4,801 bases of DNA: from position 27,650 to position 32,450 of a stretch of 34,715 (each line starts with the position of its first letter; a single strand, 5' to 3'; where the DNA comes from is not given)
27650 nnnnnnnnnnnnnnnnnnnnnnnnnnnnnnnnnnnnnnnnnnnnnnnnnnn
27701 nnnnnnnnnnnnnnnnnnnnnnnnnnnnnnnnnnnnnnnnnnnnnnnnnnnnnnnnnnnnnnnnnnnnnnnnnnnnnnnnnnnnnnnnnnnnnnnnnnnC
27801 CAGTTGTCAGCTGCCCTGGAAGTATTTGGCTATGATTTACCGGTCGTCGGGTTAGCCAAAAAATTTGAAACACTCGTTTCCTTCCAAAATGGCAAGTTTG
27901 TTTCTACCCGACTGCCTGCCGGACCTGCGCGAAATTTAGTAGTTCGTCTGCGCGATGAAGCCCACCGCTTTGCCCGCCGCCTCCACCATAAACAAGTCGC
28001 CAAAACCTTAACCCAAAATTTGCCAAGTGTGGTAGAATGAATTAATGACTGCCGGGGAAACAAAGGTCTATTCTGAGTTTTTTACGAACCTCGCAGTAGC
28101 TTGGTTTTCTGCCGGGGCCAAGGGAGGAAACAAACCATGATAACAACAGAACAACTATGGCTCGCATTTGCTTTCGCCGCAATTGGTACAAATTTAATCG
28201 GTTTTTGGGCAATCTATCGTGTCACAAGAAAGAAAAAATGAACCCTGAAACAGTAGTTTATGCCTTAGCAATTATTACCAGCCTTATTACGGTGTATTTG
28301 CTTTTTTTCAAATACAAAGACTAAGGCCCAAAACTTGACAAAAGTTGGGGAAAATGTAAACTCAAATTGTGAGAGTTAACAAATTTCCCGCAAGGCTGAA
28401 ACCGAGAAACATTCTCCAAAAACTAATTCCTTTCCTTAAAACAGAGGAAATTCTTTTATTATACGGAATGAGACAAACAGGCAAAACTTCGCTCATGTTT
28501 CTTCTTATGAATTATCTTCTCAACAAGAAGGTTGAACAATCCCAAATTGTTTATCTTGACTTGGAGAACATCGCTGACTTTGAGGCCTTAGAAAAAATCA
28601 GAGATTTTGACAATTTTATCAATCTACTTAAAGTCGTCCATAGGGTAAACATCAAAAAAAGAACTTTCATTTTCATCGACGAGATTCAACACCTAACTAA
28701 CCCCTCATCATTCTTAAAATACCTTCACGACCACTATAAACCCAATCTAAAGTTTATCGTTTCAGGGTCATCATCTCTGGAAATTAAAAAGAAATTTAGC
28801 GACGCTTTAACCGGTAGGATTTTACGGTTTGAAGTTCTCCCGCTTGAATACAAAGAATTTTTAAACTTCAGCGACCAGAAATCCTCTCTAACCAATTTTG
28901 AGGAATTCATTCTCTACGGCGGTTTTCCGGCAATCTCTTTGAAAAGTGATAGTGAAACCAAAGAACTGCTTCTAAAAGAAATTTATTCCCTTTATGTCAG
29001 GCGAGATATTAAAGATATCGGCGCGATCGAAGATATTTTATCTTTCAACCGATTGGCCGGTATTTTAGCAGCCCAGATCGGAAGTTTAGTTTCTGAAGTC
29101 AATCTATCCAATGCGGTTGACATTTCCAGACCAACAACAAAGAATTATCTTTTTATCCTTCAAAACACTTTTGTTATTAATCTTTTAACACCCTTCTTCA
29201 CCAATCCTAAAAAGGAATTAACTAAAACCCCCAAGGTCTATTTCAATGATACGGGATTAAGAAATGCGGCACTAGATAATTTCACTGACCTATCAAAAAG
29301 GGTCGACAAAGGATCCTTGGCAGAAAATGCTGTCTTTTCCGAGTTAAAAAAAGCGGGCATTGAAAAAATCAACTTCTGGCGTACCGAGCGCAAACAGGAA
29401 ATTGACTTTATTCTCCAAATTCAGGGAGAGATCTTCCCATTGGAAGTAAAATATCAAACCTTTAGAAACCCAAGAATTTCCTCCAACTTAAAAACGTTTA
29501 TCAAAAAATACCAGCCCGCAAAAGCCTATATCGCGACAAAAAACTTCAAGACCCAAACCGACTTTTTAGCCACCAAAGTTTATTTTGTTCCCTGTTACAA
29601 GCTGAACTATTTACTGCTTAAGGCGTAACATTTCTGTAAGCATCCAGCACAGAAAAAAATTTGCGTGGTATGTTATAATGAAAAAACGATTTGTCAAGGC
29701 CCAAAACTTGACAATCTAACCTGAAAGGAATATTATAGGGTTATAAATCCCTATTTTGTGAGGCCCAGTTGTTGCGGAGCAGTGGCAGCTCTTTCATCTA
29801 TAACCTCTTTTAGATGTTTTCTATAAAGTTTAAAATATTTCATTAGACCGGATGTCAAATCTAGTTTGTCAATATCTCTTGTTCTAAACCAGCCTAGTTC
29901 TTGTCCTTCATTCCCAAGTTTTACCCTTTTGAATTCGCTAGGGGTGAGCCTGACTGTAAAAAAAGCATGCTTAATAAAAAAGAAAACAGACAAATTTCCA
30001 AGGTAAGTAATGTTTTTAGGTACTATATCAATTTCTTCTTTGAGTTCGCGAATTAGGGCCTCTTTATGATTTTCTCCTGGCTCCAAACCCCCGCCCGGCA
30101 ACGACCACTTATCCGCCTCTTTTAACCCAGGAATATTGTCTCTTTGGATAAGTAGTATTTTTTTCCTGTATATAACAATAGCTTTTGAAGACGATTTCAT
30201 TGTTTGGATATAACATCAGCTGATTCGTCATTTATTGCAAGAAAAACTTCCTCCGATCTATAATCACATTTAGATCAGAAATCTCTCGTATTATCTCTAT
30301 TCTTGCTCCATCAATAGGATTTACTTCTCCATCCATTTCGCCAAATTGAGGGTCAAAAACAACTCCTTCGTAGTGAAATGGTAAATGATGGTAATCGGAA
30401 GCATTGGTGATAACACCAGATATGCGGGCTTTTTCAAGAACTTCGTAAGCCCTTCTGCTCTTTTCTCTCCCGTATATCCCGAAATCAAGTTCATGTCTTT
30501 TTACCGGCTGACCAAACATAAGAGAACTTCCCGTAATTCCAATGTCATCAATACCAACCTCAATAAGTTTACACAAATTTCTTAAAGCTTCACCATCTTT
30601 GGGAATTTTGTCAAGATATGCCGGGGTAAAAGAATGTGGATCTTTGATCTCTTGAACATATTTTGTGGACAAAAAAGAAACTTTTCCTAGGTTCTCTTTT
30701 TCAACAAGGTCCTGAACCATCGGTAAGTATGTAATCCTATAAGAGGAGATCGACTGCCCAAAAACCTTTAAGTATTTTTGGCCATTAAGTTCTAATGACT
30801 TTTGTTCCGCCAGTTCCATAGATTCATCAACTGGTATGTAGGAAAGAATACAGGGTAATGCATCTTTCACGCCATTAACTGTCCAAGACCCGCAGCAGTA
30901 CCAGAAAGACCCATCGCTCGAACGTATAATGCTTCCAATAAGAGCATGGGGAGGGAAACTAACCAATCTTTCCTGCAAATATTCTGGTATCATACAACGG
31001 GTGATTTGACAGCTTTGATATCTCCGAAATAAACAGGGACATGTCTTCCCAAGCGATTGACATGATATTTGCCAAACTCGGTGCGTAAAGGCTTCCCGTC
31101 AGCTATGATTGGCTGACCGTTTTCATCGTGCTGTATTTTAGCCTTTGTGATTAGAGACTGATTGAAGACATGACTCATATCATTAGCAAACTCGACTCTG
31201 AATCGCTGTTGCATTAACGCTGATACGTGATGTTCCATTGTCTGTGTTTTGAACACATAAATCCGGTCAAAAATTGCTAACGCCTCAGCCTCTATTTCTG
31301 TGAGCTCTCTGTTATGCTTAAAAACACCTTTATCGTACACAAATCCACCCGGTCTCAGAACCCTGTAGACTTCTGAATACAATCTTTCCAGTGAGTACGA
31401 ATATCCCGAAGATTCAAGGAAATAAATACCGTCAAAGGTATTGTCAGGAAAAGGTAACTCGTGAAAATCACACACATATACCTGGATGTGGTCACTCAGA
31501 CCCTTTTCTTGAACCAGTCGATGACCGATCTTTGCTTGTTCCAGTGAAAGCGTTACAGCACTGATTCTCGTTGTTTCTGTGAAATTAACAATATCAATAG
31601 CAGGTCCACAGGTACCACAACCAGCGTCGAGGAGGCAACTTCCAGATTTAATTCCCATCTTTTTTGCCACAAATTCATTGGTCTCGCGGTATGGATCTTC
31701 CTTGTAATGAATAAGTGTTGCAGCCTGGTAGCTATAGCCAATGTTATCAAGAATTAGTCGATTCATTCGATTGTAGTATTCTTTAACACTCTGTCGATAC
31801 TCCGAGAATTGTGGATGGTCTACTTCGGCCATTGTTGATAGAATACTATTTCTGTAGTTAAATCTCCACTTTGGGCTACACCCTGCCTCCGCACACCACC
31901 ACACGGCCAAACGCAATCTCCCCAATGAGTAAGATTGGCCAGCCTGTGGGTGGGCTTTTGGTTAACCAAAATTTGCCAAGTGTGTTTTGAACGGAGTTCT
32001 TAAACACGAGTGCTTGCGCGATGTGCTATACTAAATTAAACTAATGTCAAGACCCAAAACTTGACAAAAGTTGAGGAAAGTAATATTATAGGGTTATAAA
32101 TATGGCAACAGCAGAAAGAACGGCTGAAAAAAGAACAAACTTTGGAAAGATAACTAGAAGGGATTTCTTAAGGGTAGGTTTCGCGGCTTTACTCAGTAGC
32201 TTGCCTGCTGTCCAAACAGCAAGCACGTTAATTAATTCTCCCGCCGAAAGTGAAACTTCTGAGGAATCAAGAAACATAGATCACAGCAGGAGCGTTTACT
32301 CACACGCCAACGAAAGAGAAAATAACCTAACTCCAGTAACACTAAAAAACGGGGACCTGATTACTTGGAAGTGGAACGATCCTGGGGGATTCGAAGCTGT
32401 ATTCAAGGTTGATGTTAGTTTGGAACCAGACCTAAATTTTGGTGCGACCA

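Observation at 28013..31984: Exact 19-bp duplication of the uvrC 3' end brackets a ~3.95-kb accessory insert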

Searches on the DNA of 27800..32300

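Call 75: search_rna_families(source=window, start=27800, end=32300, threshold=evalue, max_evalue=1)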
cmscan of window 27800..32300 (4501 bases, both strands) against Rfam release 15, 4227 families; matches with E-value up to 1: 2.
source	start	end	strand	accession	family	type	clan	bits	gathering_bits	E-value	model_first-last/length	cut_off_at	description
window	29005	29092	+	RF00021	Spot_42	Gene; sRNA;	-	25.6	80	0.078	1-115/115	no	Spot 42 RNA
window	27970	28053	+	RF01973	H19_2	Gene; lncRNA;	-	16.5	50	0.83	1-69/69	no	H19 conserved region 2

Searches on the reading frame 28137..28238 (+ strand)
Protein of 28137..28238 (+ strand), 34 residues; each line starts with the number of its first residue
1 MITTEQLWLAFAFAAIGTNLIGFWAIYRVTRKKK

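Call 39: find_encoding_contigs(protein=window:28137-28238:+, flank=10000, max_places=10)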
Protein seq(34 aa) (34 aa): 2 contigs read that carry it; 2 places shown.
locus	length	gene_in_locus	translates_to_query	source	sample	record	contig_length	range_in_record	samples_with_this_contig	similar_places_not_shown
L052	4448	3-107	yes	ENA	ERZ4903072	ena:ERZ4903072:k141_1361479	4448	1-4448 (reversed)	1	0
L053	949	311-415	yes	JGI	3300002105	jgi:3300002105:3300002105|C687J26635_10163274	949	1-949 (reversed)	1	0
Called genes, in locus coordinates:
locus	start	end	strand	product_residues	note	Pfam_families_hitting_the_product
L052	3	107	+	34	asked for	?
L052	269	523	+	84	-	PF15919:HicB_lk_antitox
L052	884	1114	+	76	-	-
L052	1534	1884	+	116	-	-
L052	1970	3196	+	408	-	-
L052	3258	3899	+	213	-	-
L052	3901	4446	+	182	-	?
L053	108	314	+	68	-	-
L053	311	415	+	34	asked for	-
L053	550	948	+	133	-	?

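Call 77: search_protein_families(library=pfam, proteins=[window:28137-28238:+, L052:1534-1884:+, L052:1970-3196:+, L052:3258-3899:+, L052:884-1114:+], max_evalue=0.01)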
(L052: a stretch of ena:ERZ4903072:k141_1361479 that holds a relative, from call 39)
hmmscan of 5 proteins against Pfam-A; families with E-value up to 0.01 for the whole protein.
seq(34 aa): 0 families

L052:1534-1884:+ (116 aa): 0 families

L052:1970-3196:+ (408 aa): 0 families

L052:3258-3899:+ (213 aa): 0 families

L052:884-1114:+ (76 aa): 0 families

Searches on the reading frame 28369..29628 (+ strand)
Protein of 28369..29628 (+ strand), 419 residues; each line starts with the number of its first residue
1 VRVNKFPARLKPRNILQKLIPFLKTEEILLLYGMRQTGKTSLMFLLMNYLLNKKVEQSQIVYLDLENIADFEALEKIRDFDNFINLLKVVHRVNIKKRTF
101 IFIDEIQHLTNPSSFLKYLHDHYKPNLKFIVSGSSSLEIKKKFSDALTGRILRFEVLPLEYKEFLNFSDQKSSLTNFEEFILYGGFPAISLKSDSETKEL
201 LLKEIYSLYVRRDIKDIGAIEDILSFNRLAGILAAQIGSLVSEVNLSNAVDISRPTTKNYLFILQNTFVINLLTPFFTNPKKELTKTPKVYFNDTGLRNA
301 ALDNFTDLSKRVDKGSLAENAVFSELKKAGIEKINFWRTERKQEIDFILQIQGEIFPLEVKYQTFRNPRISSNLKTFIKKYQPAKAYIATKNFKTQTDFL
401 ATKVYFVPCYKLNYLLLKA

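Call 8: search_protein_families(library=pfam, proteins=[window:28369-29628:+], max_evalue=0.01)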
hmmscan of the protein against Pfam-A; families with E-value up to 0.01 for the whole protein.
window:28369-29628:+ (419 aa): 9 families
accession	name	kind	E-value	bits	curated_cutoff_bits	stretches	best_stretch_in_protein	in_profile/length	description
PF13635.12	DUF4143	-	1.8e-41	142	28.1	1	211-362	1-159/160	Domain of unknown function (DUF4143)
PF13173.12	AAA_14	-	4.8e-30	104.7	27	1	26-165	2-129/129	AAA domain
PF01637.24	ATPase_2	-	2.2e-05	24.8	33.2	1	24-170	18-193/225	ATPase domain predominantly from Archaea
PF13401.12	AAA_22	-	4.8e-05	24.1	27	1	25-137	4-126/130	AAA domain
PF20720.3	nSTAND3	-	0.00036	20.7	27.2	1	16-75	7-61/155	Novel STAND NTPase 3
PF13479.12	AAA_24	-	0.0008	19.7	27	1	29-111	5-78/195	AAA domain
PF00004.35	AAA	-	0.0011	19.9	21.2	1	29-119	1-92/131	ATPase family associated with various cellular activities (AAA)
PF25201.1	nSTAND6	-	0.0022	18.5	27.7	0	15-60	7-52/148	Novel STAND NTPase 6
PF13191.12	AAA_16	-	0.0068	17.4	32.6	0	25-53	23-51/167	AAA ATPase domain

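Call 24: search_protein_families(library=padloc, proteins=[window:28369-29628:+], max_evalue=0.01)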
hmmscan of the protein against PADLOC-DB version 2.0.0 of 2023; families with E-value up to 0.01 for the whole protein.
window:28369-29628:+ (419 aa): 9 families
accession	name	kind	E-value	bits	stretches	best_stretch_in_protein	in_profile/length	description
PDLC04789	PDC-S01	-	8.2e-85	283.1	1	13-393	4-369/375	-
PDLC04787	PDC-S01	-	3.3e-70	235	1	10-397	10-392/412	-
PDLC04790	PDC-S01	-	4.7e-52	175.1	1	9-383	10-388/422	-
PDLC04786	PDC-S01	-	1.4e-35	120.9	2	284-411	302-433/439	-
PDLC04791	PDC-S01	-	6e-35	118.7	1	25-404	18-390/395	-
PDLC04788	PDC-S01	-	1.5e-33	114.4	1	28-394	21-412/448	-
PDLC04792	PDC-S01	-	8.8e-28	95.1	2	13-171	4-158/452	-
PDLC04140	mad8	-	2e-05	22.2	1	24-151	25-111/314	mads_8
PDLC04984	PDC-S27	-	2.5e-05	21.4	1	9-145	7-158/474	-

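Call 25: search_protein_families(library=ncbifam, proteins=[window:28369-29628:+], max_evalue=0.01)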
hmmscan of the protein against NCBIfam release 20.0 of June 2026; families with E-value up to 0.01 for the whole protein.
window:28369-29628:+ (419 aa): 0 families

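Call 38: find_encoding_contigs(protein=window:28369-29625:+, flank=6000, max_places=10)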
Protein window:28369-29625:+ (419 aa): 14 contigs read that carry it; 6 places shown.
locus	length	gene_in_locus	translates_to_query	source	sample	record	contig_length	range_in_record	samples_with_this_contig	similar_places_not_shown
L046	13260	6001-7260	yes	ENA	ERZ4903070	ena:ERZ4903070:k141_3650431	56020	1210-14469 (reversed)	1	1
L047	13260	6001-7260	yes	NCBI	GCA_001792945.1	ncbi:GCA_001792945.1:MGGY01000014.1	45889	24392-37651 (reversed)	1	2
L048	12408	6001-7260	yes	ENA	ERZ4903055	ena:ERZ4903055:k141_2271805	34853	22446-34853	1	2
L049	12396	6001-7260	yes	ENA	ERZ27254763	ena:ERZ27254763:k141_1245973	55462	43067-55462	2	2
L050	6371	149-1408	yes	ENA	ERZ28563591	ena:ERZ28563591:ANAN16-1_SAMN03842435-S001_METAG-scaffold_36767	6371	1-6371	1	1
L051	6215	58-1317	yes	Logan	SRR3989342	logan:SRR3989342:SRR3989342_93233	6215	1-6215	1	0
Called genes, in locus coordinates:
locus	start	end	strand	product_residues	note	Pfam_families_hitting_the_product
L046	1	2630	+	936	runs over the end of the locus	PF00005:ABC_tran (faint), PF02463:SMC_N (faint), PF13476:AAA_23 (faint), PF13555:AAA_29 (faint), PF20703:nSTAND1 (faint), PF20720:nSTAND3 (faint), PF17760:UvrA_inter, PF17755:UvrA_DNA-bind, +1 more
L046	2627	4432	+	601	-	PF01841:Transglut_core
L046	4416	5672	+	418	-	PF01541:GIY-YIG, PF27096:UvrC_M, PF08459:UvrC_RNaseH_dom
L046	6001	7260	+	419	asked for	PF01637:ATPase_2 (faint), PF13173:AAA_14, PF13635:DUF4143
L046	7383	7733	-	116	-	PF00293:NUDIX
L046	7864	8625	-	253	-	-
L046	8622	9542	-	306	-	PF01209:Ubie_methyltran, PF02353:CMAS, PF13847:Methyltransf_31 (weak), PF08241:Methyltransf_11, PF08242:Methyltransf_12 (weak), PF13649:Methyltransf_25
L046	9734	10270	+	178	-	-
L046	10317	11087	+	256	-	-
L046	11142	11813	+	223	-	-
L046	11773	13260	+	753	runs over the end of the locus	-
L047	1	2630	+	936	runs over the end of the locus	PF00005:ABC_tran (faint), PF02463:SMC_N (faint), PF13476:AAA_23 (faint), PF13555:AAA_29 (faint), PF20703:nSTAND1 (faint), PF20720:nSTAND3 (faint), PF17760:UvrA_inter, PF17755:UvrA_DNA-bind, +1 more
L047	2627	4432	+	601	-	PF01841:Transglut_core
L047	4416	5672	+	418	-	PF01541:GIY-YIG, PF27096:UvrC_M, PF08459:UvrC_RNaseH_dom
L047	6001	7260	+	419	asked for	PF01637:ATPase_2 (faint), PF13173:AAA_14, PF13635:DUF4143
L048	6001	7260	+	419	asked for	PF01637:ATPase_2 (faint), PF13173:AAA_14, PF13635:DUF4143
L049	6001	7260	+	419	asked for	PF01637:ATPase_2 (faint), PF13173:AAA_14, PF13635:DUF4143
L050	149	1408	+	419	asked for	PF01637:ATPase_2 (faint), PF13173:AAA_14, PF13635:DUF4143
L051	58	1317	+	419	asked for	PF01637:ATPase_2 (faint), PF13173:AAA_14, PF13635:DUF4143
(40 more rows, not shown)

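Call 56: find_homologous_proteins(query=window:28369-29625:+, max_evalue=1e-80)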
Query window:28369-29625:+ (419 aa): 209 proteins with E <= 1e-80 among 8000 candidates; the best 120 are listed.
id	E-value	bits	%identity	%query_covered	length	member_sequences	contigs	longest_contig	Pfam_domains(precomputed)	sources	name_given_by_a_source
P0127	1.0e-267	906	100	100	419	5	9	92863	PF13173.13,PF13635.13,PF01637.25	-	-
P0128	7.9e-180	616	68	98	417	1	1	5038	PF13173.13,PF13635.13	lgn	-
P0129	3.5e-177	608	66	97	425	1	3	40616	PF13173.13,PF13635.13,PF01637.25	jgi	jgi:predicted AAA+ superfamily ATPase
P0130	5.2e-172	591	65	97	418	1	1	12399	PF13173.13,PF13635.13,PF01637.25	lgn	-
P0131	2.3e-168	579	63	98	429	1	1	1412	PF13173.13,PF13635.13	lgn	-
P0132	3.4e-167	575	62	98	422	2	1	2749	PF13173.13,PF13635.13,PF01637.25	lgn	-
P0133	1.7e-164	566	62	98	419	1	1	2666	PF13173.13,PF13635.13,PF01637.25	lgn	-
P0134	3.0e-164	565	60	98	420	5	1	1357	PF13173.13,PF13635.13,PF13401.13,PF01637.25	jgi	jgi:predicted AAA+ superfamily ATPase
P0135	2.3e-163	562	61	98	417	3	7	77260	PF13173.13,PF13635.13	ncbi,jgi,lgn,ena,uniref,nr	ncbi:hypothetical protein A2767_07730 [Candidatus Roizmanbacteria bacterium RIFCSPHIGHO2_01_FULL_35_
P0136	4.5e-162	558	62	98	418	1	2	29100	PF13173.13,PF13635.13,PF01637.25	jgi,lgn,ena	-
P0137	5.0e-161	554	61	98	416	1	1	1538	PF13173.13,PF13635.13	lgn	-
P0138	6.4e-157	541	59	98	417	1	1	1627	PF13173.13,PF13635.13,PF13401.13,PF01637.25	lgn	-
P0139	7.4e-157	541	61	97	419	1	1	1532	PF13173.13,PF13635.13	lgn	-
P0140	2.4e-151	523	63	90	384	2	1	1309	PF13173.13,PF13635.13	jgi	jgi:predicted AAA+ superfamily ATPase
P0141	2.6e-151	522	57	98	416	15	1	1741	PF13173.13,PF13635.13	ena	-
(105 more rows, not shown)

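Call 57: find_encoding_contigs(protein=P0129, flank=5000, max_places=3)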
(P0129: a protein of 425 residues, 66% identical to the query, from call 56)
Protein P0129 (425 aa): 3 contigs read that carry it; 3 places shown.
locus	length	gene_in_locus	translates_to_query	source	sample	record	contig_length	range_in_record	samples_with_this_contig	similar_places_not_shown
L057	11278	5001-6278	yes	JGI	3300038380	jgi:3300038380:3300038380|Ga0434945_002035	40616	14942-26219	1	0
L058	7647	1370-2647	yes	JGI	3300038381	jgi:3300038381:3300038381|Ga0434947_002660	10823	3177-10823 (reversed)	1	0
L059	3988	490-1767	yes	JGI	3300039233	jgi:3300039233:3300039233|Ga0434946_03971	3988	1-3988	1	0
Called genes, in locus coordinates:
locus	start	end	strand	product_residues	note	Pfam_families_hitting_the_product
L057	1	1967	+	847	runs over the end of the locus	-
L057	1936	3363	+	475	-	-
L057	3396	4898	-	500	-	-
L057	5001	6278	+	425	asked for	PF01637:ATPase_2 (faint), PF13173:AAA_14, PF13635:DUF4143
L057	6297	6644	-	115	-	PF18895:T4SS_pilin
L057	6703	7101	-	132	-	PF18895:T4SS_pilin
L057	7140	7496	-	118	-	PF18895:T4SS_pilin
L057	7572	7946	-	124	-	PF18895:T4SS_pilin (weak)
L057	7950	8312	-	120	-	PF18895:T4SS_pilin (weak)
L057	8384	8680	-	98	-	PF18895:T4SS_pilin (weak)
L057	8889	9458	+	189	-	PF07638:Sigma70_ECF (faint), PF04542:Sigma70_r2, PF08281:Sigma70_r4_2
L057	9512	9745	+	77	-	-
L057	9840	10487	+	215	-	-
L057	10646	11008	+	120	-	-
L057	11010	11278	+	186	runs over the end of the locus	PF00293:NUDIX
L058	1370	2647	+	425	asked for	PF01637:ATPase_2 (faint), PF13173:AAA_14, PF13635:DUF4143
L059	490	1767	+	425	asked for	PF01637:ATPase_2 (faint), PF13173:AAA_14, PF13635:DUF4143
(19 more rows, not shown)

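Call 58: find_encoding_contigs(protein=P0128, flank=5000, max_places=2)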
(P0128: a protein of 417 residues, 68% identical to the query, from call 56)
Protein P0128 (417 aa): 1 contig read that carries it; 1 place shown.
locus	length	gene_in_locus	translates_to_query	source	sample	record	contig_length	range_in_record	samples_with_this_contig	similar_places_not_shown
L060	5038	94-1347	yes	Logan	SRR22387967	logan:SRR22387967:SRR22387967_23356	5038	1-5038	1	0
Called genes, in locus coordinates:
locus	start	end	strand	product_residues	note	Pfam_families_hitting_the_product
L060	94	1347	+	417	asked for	PF13173:AAA_14, PF13635:DUF4143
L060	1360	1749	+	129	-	PF12675:DUF3795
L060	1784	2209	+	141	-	-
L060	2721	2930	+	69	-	-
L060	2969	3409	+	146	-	PF20393:Pro_CA_2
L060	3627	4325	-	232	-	PF00293:NUDIX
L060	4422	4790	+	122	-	-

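Call 90: search_protein_families(library=phrogs, proteins=[window:28369-29628:+], max_evalue=0.001)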
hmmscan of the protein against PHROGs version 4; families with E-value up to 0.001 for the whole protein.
window:28369-29628:+ (419 aa): 2 families
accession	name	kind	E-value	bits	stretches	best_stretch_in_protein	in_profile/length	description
phrog_168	-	DNA, RNA and nucleotide metabolism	2e-05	25.4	1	12-131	26-135/314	clamp loader of DNA polymerase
phrog_5846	-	DNA, RNA and nucleotide metabolism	7e-05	23.2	1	20-166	32-160/380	clamp loader of DNA polymerase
